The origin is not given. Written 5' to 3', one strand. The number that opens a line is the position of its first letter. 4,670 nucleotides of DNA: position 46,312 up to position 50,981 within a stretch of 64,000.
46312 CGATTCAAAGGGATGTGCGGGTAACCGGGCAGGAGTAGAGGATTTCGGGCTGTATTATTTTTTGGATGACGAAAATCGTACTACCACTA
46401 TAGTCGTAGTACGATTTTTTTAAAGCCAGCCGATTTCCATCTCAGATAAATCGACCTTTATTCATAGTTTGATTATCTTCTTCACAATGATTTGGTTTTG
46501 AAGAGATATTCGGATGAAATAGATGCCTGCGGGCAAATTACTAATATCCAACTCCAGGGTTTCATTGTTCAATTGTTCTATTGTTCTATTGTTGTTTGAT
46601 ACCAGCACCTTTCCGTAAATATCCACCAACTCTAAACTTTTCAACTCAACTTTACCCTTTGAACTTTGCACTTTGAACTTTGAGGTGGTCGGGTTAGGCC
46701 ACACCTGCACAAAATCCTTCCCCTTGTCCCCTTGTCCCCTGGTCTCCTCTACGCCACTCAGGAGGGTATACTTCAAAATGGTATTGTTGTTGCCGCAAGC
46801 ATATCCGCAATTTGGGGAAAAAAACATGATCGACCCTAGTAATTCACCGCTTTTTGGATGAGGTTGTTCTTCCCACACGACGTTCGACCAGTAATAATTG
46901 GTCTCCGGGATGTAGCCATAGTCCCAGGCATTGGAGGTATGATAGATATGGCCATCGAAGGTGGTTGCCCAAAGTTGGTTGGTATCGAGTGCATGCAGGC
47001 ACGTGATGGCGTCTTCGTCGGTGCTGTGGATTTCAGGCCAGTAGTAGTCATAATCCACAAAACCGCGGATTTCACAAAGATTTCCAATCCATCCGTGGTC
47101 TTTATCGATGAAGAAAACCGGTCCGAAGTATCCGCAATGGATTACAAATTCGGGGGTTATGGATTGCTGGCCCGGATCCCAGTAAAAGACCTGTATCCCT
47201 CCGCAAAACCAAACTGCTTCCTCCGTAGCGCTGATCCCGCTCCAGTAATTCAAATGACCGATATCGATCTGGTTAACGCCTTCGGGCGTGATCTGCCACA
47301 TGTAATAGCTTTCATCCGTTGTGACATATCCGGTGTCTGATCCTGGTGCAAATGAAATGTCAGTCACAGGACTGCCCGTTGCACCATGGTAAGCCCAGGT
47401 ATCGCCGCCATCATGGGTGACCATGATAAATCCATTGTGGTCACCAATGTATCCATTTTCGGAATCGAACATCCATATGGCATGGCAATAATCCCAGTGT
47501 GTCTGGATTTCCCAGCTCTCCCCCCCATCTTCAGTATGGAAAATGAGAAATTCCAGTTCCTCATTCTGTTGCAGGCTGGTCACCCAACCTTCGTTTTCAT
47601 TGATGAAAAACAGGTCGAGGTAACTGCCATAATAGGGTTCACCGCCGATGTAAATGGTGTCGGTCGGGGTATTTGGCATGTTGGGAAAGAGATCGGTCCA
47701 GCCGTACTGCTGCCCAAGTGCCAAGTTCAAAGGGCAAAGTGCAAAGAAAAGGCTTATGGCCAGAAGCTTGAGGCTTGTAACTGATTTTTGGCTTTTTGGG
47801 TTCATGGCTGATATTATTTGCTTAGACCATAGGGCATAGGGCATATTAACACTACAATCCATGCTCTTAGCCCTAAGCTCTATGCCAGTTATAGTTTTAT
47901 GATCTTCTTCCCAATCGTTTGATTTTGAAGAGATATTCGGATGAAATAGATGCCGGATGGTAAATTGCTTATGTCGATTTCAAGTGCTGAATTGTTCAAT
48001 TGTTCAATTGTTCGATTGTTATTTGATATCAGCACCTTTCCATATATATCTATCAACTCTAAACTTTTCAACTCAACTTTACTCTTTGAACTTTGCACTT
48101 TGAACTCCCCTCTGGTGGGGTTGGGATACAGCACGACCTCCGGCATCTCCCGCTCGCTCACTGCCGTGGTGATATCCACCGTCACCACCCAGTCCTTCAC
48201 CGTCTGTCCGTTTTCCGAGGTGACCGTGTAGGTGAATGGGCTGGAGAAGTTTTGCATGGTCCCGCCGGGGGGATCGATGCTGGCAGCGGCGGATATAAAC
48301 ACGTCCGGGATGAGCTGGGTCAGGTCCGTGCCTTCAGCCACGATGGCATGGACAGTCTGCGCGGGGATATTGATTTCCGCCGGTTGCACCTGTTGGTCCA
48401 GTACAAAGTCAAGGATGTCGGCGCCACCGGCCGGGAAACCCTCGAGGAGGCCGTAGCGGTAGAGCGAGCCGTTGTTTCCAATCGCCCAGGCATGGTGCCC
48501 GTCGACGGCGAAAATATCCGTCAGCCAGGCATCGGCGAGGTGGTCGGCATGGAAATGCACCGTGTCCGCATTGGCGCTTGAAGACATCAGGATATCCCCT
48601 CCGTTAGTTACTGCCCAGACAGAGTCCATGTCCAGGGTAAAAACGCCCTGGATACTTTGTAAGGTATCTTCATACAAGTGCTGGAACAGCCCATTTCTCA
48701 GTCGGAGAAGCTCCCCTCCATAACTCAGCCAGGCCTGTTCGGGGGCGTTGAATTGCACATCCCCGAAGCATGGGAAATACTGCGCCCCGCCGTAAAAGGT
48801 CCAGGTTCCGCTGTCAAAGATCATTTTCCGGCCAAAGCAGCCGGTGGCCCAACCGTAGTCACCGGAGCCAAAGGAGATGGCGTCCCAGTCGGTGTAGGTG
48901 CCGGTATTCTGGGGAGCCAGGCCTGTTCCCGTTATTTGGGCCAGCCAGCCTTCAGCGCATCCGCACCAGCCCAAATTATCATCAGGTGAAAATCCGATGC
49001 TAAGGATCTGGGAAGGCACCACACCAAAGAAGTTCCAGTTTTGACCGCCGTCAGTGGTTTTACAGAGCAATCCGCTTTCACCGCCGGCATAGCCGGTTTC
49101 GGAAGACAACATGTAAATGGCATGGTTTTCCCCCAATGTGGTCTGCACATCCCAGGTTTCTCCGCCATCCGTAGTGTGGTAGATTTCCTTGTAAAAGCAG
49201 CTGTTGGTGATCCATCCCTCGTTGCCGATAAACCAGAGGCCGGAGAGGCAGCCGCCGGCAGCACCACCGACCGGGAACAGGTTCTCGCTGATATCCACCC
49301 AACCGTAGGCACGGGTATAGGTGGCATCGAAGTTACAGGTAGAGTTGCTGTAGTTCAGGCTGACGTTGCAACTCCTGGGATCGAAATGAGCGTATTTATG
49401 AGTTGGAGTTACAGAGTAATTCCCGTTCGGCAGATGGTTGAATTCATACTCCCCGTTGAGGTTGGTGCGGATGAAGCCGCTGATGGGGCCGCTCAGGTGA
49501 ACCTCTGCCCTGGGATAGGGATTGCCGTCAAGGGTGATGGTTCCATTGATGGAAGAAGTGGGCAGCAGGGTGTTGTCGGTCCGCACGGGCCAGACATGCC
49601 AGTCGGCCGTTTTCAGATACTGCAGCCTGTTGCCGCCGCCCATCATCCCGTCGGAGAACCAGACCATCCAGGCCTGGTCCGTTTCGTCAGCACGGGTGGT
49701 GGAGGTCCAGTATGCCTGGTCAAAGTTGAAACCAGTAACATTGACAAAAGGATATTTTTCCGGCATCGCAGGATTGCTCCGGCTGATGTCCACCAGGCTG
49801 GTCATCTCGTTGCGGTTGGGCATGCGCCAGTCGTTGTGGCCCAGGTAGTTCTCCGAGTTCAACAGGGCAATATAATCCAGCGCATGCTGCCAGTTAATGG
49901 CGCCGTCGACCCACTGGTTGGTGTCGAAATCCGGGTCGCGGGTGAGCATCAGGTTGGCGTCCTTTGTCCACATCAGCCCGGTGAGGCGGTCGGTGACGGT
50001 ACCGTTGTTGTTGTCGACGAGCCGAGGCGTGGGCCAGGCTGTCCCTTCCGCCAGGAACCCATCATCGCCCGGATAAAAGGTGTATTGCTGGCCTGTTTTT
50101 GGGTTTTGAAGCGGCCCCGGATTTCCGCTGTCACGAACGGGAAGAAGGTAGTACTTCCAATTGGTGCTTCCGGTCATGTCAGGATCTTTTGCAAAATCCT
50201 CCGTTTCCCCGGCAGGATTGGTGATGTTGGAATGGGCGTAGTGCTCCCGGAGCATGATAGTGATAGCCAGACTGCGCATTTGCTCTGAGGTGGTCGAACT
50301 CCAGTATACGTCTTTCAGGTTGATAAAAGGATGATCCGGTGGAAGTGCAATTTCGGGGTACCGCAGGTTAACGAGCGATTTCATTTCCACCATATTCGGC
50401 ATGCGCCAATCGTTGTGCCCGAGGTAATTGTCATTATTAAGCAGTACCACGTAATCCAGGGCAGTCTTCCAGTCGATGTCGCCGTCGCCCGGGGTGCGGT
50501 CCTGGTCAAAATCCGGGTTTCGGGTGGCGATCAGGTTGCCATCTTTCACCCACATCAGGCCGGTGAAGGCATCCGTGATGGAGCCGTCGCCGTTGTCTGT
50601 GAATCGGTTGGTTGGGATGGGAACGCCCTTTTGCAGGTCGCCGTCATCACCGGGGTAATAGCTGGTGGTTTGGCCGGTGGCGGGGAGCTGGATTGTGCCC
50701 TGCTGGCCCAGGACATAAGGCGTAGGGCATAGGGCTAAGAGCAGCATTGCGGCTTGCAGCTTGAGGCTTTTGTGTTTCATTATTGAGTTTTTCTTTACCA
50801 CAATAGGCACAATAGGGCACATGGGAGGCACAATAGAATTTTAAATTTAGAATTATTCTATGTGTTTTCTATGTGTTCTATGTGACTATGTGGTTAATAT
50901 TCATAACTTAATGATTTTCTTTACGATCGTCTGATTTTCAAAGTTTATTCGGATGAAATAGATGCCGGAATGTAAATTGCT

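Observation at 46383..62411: Co-directional array of six T9SS cargo genes sharing one C-terminal module but carrying unrelated passenger domains, with an embedded TPR-LuxR sensor and a stand-alone reductase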

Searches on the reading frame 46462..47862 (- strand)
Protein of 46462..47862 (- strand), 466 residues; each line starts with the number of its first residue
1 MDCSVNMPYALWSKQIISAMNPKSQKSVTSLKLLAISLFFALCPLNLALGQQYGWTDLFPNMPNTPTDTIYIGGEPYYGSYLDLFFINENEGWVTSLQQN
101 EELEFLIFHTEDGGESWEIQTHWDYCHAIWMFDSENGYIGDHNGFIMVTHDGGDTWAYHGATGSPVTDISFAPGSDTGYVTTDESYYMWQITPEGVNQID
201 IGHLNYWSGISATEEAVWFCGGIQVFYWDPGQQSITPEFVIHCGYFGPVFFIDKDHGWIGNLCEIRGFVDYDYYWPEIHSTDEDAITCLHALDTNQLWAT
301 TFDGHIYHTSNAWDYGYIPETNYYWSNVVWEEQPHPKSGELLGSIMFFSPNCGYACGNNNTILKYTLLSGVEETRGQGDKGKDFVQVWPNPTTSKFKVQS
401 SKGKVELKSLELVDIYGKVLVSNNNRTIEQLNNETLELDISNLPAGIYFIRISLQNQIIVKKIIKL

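Call 3: search_protein_families(library=pfam, proteins=[window:46462-47862:-], max_evalue=0.01)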
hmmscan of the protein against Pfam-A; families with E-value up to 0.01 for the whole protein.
window:46462-47862:- (466 aa): 3 families
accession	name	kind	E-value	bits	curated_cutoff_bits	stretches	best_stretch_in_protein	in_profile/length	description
PF18962.6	Por_Secre_tail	-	1.7e-14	54.3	27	1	387-464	1-74/75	Secretion system C-terminal sorting domain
PF14870.12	PSII_BNR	-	0.00018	21.3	27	1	81-157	20-95/303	Photosynthesis system II assembly factor YCF48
PF02012.26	BNR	-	0.0015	18.6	27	0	148-157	2-11/12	BNR/Asp-box repeat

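Call 28: search_protein_families(library=ncbifam, proteins=[window:46462-47805:-], max_evalue=0.001)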
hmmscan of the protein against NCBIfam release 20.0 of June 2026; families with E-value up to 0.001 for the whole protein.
window:46462-47805:- (447 aa): 3 families
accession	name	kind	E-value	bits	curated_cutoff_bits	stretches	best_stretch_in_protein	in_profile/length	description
TIGR04183.1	Por_Secre_tail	domain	1.5e-12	47.3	23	1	368-446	1-71/72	T9SS type A sorting domain-containing protein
NF038113.1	T9SSA_dep_M36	equivalog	5.3e-09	34.8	885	1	363-445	791-867/869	T9SS-dependent M36 family metallopeptidase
NF010237.0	PRK13684.1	equivalog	1.5e-05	24.2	326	1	62-138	48-122/334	photosynthesis system II assembly factor Ycf48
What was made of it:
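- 46462..47805 (-): g1: T9SS cargo, a BNR propeller paralogous to g3. Its tail is 46462-46701. It is the last gene of the array. Calls 3 and 28.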

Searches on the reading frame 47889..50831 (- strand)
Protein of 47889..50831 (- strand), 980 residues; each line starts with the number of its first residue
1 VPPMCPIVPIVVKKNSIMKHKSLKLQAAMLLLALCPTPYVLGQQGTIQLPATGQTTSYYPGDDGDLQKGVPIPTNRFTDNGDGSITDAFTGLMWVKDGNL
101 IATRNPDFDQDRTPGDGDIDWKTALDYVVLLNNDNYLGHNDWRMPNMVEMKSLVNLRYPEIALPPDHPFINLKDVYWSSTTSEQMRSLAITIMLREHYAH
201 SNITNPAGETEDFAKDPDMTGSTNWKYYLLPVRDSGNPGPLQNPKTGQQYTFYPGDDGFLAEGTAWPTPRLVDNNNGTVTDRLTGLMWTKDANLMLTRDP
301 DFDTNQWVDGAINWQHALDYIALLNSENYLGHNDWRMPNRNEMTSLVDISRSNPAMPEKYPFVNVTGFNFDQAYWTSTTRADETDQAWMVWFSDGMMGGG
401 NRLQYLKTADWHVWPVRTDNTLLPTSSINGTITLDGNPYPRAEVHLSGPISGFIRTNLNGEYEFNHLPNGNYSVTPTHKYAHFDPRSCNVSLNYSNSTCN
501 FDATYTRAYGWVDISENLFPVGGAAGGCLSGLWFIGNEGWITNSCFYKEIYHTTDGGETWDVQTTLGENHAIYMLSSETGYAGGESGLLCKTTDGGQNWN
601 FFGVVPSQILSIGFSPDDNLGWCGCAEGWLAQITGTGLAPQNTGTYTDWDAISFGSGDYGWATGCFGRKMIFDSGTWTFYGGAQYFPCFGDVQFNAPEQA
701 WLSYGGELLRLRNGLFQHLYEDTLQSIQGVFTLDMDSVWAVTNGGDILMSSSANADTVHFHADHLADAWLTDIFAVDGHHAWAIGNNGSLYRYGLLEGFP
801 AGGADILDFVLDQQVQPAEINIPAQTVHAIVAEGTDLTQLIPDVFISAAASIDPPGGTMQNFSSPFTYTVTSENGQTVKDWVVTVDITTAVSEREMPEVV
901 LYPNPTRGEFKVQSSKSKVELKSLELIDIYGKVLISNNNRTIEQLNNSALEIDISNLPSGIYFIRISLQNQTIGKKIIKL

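Call 3: search_protein_families(library=pfam, proteins=[window:47889-50831:-], max_evalue=0.01)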
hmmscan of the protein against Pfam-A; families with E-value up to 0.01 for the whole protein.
window:47889-50831:- (980 aa): 7 families
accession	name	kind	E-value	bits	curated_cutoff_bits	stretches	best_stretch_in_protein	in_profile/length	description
PF07603.17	Lcl_C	-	5.3e-50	169.1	34.9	2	277-417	1-117/117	Lcl C-terminal domain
PF18962.6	Por_Secre_tail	-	1.7e-14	54.3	27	1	901-978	1-74/75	Secretion system C-terminal sorting domain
PF14870.12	PSII_BNR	-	4e-08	33.3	27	1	547-600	37-95/303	Photosynthesis system II assembly factor YCF48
PF13620.12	CarboxypepD_reg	-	2.7e-07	31.3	32.3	1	427-478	1-56/82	Carboxypeptidase regulatory-like domain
PF16410.10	DUF5018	-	7e-06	25.6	38.2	1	806-887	136-215/352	Domain of unknown function (DUF5018)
PF22243.2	DUF5018-rel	-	2.2e-05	25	28.1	1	819-884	44-115/115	DUF5018-related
PF13715.12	CarbopepD_reg_2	-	0.00032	21.1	32.2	1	428-475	1-49/88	CarboxypepD_reg-like domain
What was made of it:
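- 47889..50780 (-): g2: T9SS cargo with 2x Lcl_C (DUF1566), a weak sub-cutoff CarboxypepD_reg-like match, a BNR propeller and a weak sub-cutoff DUF5018-like Ig match. Its tail is 47889-48128. Call 3.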

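Call 28: search_protein_families(library=ncbifam, proteins=[window:47889-50780:-], max_evalue=0.001)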
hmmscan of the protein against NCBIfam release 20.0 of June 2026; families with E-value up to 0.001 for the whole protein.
window:47889-50780:- (963 aa): 4 families
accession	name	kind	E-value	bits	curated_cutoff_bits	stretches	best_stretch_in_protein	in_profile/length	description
NF047850.1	Lsa25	exception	3.4e-16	59.7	260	0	115-169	123-174/207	surface adhesin Lsa25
TIGR04183.1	Por_Secre_tail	domain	1.4e-12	47.4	23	1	884-962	1-71/72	T9SS type A sorting domain-containing protein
NF038113.1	T9SSA_dep_M36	equivalog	3.4e-11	42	885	1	871-961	782-867/869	T9SS-dependent M36 family metallopeptidase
NF010237.0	PRK13684.1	equivalog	5.4e-07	28.9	326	1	517-583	97-165/334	photosynthesis system II assembly factor Ycf48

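Call 41: search_solved_structures(query=window:47889-50780:-, max_evalue=0.01)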
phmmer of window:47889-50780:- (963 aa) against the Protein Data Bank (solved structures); distinct sequences matched with E-value up to 0.01: 5.
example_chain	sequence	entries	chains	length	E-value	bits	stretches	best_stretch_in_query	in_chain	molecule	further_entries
3hbz_A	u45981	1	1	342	3.2e-09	38.2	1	782-870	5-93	putative glycoside hydrolase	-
3s30_A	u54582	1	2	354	3.2e-08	34.9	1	799-868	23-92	Hypothetical glycoside hydrolase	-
8glk_D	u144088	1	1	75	0.00023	22.2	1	881-961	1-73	Endonuclease I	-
8a9y_T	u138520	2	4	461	0.00089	20.2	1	787-869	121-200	DUF4960 domain-containing protein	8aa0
8aa2_T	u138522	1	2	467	0.00099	20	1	787-869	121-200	DUF4960 domain-containing protein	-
